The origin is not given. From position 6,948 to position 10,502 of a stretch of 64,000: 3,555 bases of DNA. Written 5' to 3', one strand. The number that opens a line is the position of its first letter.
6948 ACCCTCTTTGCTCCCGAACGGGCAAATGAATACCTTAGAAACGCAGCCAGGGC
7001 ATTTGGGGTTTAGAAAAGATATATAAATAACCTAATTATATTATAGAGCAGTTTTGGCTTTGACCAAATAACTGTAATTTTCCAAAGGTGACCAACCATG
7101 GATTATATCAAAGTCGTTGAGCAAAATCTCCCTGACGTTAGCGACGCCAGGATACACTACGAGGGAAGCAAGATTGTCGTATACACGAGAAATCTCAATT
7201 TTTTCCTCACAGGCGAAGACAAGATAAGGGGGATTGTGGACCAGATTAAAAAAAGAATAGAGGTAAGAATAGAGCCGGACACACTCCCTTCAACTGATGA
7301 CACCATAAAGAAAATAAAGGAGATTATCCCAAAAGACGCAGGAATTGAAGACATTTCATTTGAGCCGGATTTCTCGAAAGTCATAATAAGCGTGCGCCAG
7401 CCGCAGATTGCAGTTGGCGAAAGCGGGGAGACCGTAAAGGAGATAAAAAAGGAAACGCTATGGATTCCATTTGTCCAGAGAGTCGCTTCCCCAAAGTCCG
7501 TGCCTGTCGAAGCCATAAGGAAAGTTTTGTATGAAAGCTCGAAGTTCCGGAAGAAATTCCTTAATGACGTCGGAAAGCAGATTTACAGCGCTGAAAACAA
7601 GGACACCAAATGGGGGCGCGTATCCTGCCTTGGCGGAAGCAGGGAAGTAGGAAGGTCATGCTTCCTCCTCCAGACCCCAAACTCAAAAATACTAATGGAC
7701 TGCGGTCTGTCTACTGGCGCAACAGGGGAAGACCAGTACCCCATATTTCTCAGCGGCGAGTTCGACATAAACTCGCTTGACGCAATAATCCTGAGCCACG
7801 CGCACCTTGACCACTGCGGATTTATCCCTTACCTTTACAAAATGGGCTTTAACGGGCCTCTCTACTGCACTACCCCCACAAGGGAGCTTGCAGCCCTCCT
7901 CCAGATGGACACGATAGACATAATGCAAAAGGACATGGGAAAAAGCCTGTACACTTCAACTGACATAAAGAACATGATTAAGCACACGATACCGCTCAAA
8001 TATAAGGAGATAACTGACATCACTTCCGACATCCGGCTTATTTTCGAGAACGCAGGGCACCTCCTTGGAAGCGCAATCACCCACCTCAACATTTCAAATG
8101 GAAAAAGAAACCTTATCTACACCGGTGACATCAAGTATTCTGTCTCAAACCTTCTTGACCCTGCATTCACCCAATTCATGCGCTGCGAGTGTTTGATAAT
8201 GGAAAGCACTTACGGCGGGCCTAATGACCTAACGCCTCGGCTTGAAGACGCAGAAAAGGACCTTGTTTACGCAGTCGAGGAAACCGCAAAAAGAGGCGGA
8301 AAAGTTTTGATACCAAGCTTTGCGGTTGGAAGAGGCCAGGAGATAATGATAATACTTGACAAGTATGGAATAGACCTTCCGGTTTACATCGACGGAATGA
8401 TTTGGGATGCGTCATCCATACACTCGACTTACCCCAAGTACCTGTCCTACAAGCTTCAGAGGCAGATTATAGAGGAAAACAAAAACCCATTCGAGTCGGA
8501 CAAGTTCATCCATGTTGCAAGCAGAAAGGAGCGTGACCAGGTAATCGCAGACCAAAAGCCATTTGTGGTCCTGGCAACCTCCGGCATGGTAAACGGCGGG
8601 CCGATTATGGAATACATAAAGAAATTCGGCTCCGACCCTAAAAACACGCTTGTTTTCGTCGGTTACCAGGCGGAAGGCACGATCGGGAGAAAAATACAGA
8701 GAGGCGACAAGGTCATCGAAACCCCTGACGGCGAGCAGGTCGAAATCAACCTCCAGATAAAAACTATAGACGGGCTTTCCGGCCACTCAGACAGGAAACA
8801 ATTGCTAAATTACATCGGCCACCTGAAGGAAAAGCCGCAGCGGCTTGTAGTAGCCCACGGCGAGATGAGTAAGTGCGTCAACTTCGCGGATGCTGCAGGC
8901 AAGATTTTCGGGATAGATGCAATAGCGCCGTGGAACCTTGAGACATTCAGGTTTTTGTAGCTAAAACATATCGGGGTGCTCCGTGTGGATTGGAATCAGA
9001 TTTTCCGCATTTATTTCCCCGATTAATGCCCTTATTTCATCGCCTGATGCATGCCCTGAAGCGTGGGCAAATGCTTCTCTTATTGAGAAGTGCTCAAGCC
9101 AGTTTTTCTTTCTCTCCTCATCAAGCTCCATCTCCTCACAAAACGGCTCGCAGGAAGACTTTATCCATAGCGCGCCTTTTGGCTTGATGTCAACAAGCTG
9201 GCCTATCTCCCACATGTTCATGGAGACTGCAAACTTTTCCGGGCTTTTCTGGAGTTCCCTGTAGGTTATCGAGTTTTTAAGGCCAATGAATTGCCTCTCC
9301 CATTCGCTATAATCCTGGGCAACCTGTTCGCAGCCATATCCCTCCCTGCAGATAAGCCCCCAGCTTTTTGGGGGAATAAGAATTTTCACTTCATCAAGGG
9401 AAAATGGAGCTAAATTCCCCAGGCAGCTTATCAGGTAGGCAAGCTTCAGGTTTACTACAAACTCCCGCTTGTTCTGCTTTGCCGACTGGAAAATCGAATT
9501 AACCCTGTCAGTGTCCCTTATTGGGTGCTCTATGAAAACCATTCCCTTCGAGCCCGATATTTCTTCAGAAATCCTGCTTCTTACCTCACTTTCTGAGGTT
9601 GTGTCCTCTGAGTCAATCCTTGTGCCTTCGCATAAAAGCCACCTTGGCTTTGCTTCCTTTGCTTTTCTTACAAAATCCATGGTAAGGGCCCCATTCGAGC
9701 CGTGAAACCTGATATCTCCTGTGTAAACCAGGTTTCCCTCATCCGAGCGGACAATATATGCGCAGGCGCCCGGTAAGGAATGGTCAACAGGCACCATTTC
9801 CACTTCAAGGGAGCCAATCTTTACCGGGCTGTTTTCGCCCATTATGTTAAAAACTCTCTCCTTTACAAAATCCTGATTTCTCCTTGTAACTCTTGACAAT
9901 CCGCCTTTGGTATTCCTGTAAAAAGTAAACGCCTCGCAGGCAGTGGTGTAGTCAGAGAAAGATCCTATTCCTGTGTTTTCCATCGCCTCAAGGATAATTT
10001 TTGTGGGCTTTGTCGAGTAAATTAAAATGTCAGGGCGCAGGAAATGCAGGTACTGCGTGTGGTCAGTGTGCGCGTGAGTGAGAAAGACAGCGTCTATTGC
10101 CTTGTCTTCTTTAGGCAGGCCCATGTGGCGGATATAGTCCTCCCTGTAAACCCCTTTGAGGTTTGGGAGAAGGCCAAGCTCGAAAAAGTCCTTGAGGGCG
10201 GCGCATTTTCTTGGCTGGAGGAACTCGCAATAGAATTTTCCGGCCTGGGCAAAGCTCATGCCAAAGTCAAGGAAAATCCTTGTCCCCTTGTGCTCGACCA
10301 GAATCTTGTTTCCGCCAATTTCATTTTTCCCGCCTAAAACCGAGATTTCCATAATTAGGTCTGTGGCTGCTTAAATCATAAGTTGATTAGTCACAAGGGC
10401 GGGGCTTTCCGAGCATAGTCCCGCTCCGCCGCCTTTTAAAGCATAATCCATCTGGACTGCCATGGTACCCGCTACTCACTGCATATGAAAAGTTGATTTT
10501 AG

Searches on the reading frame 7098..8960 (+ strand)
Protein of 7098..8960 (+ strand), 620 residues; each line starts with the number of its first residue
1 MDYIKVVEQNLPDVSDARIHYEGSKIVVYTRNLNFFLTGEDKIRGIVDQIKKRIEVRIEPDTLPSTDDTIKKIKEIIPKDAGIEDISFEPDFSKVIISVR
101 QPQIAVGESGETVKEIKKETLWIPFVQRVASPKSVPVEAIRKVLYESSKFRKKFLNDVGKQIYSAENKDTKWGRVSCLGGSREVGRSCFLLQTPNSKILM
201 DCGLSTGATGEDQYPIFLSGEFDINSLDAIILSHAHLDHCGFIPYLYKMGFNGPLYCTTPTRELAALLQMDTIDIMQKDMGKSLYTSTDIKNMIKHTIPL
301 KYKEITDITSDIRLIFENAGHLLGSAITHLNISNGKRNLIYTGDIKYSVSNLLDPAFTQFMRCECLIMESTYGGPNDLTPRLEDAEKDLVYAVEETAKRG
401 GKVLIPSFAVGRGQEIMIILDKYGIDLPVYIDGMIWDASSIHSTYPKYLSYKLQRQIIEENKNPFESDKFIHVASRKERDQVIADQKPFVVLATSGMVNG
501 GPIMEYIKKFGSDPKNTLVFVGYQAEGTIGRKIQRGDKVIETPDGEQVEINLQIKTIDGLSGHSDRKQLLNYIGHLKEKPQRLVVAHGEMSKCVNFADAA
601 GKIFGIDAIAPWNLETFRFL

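Call 40: search_protein_families(library=pfam, proteins=[window:7098-8960:+], max_evalue=0.0001)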
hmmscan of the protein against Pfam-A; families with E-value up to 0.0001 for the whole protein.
window:7098-8960:+ (620 aa): 6 families
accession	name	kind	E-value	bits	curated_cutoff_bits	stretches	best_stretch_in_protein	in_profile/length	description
PF10996.14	Beta-Casp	-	3e-28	99.2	27.7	1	414-533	2-120/120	Beta-Casp domain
PF16661.11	Lactamase_B_6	-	9e-17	61.5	27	1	190-356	1-173/193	Metallo-beta-lactamase superfamily domain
PF07521.17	RMMBL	-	5.2e-15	55.6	21.6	1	548-611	2-63/63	Zn-dependent metallo-hydrolase RNA specificity domain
PF17214.9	KH_TffA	-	5.9e-15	55.4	22.6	1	5-63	9-68/68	Transcription termination factor FttA, KH domain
PF00753.33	Lactamase_B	-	4.5e-12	46.8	22.7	1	184-371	4-162/196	Metallo-beta-lactamase superfamily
PF12706.13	Lactamase_B_2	-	3.6e-07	30.4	27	1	198-372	3-166/200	Beta-lactamase superfamily domain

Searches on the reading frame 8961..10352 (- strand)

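Call 40: search_protein_families(library=pfam, proteins=[window:8961-10352:-], max_evalue=0.0001)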
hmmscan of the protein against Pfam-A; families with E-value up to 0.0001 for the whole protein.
window:8961-10352:- (463 aa): 3 families
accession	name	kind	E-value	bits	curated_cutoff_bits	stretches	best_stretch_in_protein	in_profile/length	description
PF12706.13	Lactamase_B_2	-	7.2e-11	42.5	27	1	82-215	26-144/200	Beta-lactamase superfamily domain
PF00753.33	Lactamase_B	-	6.3e-07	30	22.7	0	82-99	40-57/196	Metallo-beta-lactamase superfamily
PF07521.17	RMMBL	-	4.7e-06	27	21.6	1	427-461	10-44/63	Zn-dependent metallo-hydrolase RNA specificity domain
